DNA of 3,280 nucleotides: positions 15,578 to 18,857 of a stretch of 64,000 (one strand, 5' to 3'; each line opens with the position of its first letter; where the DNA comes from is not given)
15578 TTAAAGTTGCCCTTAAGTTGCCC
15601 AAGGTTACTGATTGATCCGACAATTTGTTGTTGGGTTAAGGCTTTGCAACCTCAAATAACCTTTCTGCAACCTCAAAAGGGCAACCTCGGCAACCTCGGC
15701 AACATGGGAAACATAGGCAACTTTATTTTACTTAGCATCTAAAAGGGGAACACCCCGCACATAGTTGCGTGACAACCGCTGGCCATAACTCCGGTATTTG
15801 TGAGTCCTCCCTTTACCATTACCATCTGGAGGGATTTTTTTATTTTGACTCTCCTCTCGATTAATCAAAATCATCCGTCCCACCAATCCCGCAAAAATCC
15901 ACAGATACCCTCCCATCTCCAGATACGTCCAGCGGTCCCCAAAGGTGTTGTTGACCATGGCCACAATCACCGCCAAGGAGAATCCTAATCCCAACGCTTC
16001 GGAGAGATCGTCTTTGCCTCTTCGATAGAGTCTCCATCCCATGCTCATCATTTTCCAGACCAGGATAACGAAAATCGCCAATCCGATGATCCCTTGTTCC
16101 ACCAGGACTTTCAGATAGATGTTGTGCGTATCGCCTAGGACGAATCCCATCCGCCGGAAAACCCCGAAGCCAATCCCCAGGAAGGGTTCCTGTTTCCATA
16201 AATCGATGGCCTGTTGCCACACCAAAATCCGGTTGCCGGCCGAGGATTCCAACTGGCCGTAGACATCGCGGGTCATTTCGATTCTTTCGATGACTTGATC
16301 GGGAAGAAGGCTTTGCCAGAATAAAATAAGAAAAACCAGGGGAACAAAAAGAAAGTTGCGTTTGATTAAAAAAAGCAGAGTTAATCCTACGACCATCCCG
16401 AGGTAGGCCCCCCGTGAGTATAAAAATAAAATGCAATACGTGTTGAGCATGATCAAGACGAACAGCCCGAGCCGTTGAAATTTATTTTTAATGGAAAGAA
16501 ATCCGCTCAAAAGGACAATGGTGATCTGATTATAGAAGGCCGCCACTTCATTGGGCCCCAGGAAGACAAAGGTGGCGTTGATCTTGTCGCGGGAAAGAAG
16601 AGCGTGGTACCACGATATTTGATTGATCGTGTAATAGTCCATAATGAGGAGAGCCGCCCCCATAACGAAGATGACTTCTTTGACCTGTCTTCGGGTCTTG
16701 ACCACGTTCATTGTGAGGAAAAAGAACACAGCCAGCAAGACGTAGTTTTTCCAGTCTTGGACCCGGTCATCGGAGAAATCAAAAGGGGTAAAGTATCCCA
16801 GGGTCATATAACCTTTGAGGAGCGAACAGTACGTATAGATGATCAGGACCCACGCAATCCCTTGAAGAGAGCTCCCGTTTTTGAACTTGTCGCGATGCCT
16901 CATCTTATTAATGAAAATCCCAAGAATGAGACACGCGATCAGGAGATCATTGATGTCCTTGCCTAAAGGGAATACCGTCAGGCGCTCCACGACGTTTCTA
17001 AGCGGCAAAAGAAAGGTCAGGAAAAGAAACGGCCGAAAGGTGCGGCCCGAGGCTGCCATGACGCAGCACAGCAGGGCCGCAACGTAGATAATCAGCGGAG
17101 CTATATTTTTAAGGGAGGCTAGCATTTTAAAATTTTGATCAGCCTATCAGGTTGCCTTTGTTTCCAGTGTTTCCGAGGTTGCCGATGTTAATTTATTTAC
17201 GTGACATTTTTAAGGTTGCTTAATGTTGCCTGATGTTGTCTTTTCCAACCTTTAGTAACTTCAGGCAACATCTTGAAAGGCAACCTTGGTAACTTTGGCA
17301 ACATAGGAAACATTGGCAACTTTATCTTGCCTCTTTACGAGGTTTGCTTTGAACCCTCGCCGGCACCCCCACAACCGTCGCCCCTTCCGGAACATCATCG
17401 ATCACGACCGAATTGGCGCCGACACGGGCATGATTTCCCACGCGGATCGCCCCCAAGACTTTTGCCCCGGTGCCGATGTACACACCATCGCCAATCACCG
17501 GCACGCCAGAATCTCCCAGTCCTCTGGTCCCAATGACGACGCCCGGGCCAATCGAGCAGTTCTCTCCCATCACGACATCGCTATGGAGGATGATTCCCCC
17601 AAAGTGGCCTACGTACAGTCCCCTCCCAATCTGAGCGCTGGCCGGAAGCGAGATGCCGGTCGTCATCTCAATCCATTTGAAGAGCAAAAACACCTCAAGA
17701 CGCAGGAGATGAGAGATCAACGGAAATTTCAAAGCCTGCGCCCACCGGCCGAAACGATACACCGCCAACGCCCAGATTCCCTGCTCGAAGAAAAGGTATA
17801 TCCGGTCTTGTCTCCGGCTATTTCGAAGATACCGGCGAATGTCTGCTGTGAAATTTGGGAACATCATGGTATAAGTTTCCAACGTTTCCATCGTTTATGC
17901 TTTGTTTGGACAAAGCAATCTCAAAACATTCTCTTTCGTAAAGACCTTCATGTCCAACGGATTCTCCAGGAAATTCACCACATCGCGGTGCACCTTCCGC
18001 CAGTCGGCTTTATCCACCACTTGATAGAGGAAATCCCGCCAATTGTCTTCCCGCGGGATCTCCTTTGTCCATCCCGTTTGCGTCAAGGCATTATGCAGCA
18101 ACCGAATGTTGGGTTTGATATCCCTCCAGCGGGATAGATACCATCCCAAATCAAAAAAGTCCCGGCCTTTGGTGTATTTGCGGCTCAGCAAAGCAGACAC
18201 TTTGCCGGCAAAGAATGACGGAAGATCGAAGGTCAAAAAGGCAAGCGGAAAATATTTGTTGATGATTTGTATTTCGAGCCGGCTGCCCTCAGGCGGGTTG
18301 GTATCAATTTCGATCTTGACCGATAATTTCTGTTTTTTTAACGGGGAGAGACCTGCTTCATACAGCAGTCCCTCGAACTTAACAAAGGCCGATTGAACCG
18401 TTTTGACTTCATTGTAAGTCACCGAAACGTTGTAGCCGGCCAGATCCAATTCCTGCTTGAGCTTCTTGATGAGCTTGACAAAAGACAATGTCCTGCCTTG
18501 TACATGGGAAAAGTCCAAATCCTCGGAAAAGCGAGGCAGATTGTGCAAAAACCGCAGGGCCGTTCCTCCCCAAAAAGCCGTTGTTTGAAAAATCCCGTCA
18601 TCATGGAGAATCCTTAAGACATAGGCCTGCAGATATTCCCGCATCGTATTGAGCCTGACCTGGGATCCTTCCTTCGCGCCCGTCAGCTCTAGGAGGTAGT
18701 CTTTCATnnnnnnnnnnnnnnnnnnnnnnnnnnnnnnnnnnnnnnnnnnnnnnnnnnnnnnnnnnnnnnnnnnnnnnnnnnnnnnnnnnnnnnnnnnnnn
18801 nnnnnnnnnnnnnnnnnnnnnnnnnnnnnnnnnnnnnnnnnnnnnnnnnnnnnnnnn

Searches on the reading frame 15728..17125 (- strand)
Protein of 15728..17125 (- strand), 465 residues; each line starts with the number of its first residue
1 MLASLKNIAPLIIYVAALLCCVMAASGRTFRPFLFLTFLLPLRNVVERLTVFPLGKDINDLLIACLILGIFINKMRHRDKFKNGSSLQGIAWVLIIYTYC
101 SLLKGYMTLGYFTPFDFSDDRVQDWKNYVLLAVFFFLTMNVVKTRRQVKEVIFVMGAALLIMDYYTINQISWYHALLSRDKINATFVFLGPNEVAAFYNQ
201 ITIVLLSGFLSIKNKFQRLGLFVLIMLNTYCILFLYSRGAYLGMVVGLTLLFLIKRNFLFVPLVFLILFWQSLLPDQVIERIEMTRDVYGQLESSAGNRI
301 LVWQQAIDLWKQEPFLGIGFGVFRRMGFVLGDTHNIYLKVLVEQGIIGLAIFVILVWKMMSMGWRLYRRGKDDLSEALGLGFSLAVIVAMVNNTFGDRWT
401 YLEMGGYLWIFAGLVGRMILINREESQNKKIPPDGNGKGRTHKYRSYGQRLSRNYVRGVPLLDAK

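Call 75: search_protein_families(library=pfam, proteins=[window:15728-17125:-], max_evalue=0.00001)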
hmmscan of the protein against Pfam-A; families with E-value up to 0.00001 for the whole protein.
window:15728-17125:- (465 aa): 1 family
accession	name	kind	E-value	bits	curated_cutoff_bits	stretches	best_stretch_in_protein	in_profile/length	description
PF04932.20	Wzy_C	-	1.1e-17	64.6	31.7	1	224-353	4-149/149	O-Antigen ligase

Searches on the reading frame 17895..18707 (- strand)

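Call 75: search_protein_families(library=pfam, proteins=[window:17895-18707:-], max_evalue=0.00001)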
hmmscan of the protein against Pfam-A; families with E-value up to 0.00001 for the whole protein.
window:17895-18707:- (270 aa): 1 family
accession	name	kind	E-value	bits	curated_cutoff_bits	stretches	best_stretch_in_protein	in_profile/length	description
PF08843.17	AbiEii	-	5.6e-25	89.1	22.5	1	34-249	6-229/238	Nucleotidyl transferase AbiEii toxin, Type IV TA system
